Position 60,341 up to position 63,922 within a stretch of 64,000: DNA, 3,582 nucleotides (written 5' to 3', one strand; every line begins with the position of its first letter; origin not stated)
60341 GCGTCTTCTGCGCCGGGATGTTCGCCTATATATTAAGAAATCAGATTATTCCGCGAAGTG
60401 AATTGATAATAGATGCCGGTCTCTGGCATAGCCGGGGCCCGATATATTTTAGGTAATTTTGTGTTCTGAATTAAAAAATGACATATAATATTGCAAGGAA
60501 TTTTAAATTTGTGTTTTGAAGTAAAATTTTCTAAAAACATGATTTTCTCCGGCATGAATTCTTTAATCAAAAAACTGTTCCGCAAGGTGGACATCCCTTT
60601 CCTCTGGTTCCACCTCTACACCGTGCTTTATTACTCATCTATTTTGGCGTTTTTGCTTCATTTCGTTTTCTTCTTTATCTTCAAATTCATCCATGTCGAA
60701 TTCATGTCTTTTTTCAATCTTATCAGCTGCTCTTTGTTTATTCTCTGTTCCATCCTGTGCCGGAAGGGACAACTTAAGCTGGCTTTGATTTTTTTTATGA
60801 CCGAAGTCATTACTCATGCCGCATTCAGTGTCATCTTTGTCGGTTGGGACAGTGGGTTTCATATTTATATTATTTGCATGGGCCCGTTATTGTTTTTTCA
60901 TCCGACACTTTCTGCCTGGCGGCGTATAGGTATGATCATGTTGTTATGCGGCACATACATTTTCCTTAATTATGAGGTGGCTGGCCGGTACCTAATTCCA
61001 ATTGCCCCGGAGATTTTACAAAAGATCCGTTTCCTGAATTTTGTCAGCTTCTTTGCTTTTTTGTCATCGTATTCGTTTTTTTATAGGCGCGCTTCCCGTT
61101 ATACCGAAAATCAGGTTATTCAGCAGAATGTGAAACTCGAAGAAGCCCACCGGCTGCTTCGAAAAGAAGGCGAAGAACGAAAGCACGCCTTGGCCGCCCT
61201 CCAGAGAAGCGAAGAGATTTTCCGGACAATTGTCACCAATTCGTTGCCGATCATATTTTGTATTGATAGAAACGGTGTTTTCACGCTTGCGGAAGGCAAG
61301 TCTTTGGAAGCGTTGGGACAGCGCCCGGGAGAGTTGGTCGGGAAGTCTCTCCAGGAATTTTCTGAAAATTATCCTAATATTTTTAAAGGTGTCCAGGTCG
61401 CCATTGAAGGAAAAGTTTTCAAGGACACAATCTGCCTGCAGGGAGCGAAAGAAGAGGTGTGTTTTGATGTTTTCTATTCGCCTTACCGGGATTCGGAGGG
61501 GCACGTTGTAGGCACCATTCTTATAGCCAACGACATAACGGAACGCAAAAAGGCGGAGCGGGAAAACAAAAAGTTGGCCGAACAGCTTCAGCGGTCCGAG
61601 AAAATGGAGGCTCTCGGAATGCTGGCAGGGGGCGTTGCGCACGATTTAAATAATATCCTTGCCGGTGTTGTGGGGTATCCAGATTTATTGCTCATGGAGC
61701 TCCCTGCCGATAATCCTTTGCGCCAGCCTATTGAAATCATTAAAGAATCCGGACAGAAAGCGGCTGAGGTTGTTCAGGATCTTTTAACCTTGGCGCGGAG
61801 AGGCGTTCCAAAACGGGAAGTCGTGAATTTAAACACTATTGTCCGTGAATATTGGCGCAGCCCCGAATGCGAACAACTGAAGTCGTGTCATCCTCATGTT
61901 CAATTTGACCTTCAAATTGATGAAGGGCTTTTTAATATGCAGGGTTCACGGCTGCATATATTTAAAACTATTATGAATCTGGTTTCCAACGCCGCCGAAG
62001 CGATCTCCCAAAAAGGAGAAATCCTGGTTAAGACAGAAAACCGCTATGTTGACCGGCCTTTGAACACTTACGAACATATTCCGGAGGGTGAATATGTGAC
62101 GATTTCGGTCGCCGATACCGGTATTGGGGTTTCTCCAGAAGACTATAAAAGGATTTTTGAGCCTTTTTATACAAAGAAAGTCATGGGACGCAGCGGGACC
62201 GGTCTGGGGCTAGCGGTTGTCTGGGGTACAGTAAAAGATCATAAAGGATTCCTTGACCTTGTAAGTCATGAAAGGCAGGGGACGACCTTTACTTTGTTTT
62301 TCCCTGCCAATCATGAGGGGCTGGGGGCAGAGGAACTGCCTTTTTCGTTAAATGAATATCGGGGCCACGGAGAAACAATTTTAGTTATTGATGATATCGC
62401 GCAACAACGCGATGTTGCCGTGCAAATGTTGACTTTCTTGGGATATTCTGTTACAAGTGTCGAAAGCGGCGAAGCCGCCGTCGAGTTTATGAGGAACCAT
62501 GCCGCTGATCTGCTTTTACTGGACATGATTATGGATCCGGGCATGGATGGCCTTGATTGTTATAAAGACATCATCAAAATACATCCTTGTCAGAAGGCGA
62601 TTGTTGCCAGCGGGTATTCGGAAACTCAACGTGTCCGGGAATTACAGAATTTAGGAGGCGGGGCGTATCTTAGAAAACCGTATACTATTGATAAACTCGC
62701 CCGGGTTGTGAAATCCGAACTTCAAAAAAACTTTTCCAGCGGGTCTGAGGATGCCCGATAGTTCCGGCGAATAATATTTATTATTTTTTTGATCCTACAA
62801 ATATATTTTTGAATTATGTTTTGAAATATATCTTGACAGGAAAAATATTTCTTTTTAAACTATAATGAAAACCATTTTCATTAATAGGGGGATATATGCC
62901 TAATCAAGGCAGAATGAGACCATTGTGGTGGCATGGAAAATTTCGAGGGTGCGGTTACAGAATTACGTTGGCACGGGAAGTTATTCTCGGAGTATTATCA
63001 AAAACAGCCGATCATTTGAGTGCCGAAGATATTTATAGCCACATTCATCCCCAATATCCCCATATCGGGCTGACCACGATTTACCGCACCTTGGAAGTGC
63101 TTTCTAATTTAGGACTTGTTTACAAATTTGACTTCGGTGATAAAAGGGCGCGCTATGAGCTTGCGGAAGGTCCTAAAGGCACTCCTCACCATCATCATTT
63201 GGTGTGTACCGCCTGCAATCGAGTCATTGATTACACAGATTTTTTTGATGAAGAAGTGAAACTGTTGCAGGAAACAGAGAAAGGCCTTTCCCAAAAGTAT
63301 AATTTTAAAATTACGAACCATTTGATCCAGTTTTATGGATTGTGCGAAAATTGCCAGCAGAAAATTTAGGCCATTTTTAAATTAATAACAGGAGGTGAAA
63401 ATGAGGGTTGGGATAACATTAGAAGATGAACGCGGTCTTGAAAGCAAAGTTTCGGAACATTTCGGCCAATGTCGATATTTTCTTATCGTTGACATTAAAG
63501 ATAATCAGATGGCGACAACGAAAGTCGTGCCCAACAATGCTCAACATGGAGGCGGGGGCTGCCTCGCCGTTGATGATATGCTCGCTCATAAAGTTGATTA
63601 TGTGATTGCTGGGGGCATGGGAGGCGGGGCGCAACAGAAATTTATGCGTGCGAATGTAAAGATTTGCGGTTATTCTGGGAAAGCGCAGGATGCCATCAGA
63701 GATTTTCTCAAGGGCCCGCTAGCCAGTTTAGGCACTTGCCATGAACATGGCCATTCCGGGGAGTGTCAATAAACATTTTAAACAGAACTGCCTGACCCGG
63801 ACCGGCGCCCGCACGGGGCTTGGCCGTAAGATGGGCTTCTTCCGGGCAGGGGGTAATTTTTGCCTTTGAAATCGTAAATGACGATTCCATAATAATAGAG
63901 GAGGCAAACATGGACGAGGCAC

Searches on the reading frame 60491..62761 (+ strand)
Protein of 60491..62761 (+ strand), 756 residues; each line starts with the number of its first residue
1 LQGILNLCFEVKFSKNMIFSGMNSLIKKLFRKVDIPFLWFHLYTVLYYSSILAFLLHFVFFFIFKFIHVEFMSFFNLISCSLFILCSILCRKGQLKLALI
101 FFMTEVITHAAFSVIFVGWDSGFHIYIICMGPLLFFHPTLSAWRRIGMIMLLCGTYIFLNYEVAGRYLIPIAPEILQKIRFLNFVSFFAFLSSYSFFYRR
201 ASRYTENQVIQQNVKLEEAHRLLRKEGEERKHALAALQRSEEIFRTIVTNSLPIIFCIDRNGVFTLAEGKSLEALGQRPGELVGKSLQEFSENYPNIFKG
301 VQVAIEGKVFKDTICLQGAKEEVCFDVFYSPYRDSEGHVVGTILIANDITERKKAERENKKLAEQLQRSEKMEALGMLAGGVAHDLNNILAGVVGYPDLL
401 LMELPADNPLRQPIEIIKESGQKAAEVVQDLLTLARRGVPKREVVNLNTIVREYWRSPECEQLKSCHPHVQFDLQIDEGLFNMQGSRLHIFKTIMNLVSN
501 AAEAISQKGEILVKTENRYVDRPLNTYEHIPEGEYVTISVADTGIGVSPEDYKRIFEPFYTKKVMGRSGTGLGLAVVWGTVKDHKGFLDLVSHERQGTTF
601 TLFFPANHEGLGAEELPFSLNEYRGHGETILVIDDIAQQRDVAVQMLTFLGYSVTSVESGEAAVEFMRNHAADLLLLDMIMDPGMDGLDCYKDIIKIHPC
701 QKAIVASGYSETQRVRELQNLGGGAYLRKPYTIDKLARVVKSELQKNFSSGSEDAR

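Call 96: search_protein_families(library=pfam, proteins=[window:60491-62761:+])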
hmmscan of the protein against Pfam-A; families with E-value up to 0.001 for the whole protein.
window:60491-62761:+ (756 aa): 6 families
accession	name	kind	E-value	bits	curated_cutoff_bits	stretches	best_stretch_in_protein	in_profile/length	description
PF02518.31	HATPase_c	-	3.5e-20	72.9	26.4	1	487-606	3-109/111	Histidine kinase-, DNA gyrase B-, and HSP90-like ATPase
PF00072.30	Response_reg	-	4.9e-17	62.5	30.2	1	630-740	1-110/111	Response regulator receiver domain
PF08448.16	PAS_4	-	3.2e-12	47.1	23.1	1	253-353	6-109/110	PAS fold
PF00512.31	HisKA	-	4.5e-10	39.9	26.9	1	376-437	3-63/66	His Kinase A (phospho-acceptor) domain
PF00989.32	PAS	-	1e-05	25.9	22.6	1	244-349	3-113/113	PAS fold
PF13426.13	PAS_9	-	1.7e-05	25.5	27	1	255-351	4-103/103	PAS domain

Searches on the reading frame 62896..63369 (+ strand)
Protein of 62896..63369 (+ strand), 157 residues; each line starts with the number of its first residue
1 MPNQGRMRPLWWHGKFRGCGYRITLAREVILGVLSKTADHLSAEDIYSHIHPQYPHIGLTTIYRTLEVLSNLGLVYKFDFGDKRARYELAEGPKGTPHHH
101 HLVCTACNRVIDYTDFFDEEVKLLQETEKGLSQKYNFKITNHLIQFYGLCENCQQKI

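Call 96: search_protein_families(library=pfam, proteins=[window:62896-63369:+])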
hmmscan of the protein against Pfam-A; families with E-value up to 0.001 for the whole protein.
window:62896-63369:+ (157 aa): 1 family
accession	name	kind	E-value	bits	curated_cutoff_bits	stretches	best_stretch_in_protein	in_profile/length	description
PF01475.25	FUR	-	3.3e-31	108.4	23.1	1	20-147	3-121/121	Ferric uptake regulator family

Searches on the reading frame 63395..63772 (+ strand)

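Call 96: search_protein_families(library=pfam, proteins=[window:63395-63772:+])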
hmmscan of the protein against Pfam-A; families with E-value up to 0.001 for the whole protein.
window:63395-63772:+ (125 aa): 1 family
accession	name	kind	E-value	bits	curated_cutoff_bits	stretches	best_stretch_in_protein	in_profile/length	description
PF02579.22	Nitro_FeMo-Co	-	7.4e-19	68.3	26.3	1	16-105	2-93/94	Dinitrogenase iron-molybdenum cofactor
